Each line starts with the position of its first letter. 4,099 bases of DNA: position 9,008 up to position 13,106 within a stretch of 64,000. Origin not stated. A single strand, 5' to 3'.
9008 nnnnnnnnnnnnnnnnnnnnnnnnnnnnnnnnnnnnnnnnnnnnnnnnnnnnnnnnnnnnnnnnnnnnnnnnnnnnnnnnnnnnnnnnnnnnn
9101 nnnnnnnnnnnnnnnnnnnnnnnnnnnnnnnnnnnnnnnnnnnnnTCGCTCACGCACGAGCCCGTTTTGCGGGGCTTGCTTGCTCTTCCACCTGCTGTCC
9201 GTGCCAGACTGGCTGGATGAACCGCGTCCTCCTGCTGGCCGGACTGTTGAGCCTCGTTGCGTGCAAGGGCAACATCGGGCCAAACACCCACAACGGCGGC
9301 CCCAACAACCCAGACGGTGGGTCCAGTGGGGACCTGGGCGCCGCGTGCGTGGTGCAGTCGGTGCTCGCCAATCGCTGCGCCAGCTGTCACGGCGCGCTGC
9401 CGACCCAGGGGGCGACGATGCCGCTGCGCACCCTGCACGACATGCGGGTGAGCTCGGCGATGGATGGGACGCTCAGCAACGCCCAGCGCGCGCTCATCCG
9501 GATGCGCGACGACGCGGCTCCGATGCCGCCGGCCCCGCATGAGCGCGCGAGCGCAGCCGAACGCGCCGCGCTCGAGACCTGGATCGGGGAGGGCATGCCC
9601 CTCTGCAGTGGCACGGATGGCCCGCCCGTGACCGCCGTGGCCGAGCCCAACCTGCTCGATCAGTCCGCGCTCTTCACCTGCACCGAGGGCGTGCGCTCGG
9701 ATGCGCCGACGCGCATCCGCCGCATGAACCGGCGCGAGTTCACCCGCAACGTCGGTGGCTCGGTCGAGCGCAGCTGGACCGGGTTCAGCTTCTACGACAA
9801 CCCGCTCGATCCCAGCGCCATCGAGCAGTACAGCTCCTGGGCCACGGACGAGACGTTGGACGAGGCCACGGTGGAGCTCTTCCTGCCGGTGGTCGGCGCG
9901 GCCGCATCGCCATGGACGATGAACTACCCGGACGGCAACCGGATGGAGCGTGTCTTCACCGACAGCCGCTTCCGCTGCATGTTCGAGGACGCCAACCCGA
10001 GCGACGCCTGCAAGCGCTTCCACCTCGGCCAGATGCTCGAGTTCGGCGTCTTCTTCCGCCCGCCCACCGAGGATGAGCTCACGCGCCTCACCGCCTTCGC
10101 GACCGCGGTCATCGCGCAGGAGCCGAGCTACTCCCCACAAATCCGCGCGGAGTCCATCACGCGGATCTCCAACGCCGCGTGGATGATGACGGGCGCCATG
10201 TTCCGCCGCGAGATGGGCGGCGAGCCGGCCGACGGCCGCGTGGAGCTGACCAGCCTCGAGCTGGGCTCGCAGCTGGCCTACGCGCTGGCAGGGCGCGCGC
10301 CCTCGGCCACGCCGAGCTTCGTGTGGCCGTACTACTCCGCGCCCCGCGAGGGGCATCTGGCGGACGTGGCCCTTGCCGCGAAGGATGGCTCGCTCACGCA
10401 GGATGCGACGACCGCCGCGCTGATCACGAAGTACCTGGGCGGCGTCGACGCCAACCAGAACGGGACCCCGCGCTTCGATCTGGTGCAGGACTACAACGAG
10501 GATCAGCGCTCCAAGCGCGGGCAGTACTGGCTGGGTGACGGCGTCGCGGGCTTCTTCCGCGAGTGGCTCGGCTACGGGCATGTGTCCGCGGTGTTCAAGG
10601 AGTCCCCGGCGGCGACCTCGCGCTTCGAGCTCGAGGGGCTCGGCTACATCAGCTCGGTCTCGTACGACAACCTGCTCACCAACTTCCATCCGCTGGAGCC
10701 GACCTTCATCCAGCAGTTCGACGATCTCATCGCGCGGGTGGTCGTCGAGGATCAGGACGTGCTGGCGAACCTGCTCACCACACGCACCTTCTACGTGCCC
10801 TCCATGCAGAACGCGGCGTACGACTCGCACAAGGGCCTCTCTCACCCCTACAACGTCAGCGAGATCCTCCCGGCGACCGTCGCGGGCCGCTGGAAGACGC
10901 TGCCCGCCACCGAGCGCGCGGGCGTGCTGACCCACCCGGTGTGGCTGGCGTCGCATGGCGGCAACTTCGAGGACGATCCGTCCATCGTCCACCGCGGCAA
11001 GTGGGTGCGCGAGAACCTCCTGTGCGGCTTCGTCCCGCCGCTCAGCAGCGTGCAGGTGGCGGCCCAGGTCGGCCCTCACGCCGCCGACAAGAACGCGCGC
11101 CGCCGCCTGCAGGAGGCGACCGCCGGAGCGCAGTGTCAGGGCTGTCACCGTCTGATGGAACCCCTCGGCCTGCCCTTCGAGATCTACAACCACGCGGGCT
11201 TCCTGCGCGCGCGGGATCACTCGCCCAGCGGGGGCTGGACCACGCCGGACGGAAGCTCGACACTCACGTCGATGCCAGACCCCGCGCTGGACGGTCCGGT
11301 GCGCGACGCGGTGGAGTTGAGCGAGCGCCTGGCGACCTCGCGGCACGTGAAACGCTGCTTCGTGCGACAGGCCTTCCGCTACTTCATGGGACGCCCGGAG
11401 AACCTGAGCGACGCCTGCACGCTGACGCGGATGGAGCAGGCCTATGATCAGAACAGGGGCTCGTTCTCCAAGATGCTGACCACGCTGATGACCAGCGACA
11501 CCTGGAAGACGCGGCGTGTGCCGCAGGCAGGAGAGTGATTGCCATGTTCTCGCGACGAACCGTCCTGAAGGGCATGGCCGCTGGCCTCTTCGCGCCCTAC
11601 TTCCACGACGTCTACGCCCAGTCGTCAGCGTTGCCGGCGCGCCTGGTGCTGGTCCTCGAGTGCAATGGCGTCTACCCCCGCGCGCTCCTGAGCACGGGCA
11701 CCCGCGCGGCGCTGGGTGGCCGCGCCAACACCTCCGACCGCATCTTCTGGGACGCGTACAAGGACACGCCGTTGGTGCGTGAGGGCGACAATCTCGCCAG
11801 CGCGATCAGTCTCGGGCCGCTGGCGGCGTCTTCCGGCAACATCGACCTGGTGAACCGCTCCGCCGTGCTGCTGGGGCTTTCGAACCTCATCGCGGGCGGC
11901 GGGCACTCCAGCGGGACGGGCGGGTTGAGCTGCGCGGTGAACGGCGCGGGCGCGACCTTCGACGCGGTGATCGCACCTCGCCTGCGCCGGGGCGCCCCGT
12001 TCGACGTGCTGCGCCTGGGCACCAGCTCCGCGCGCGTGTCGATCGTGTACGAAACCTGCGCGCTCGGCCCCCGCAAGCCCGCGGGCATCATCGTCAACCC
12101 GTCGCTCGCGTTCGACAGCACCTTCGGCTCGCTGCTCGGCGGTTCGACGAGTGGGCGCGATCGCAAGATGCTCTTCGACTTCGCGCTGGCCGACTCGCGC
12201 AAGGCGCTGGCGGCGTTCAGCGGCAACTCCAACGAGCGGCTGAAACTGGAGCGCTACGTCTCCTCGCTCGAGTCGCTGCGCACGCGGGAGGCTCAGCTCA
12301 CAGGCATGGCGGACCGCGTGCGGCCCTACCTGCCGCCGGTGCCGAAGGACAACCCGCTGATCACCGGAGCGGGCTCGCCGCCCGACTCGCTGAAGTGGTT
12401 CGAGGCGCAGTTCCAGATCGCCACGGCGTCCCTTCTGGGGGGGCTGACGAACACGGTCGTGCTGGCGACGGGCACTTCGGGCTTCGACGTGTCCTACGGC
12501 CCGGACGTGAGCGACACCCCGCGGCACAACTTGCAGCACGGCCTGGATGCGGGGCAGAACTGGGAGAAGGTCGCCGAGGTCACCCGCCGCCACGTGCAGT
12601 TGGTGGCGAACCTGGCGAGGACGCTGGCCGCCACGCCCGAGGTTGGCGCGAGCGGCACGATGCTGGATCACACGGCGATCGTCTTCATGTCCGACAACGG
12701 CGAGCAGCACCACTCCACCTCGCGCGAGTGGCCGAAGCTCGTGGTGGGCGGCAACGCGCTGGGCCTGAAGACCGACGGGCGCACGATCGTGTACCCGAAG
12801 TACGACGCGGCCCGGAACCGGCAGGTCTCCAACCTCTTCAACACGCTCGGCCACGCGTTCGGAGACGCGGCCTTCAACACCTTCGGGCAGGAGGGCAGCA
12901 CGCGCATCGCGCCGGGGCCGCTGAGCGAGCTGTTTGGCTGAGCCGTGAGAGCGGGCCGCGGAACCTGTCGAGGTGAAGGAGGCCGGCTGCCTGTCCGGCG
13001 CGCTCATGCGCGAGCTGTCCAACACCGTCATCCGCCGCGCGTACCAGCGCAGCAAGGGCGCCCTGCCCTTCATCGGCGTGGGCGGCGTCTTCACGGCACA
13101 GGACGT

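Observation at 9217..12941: DUF1592-family (two CxxCH) and DUF1552 (Tat) two-gene cassette inserted next to pyrD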

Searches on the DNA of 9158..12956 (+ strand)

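Call 98: search_dna_similar(query=window:9158-12956:+, collection=plasmids, mode=distant, max_rows=8)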
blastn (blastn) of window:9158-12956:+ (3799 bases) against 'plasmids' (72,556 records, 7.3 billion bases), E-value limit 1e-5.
No match.

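Call 99: search_dna_similar(query=window:9158-12956:+, collection=phages, mode=distant, max_rows=8)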
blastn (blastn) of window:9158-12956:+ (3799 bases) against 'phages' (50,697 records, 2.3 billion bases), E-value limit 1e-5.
No match.
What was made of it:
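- On Integrase-mediated genomic island / transposon: No phage or plasmid match (calls 98, 99).
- There is no match in phage or plasmid collections (calls 98, 99).
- Tried and rejected: The cassette has no match in the plasmid or phage collections (calls 98, 99).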
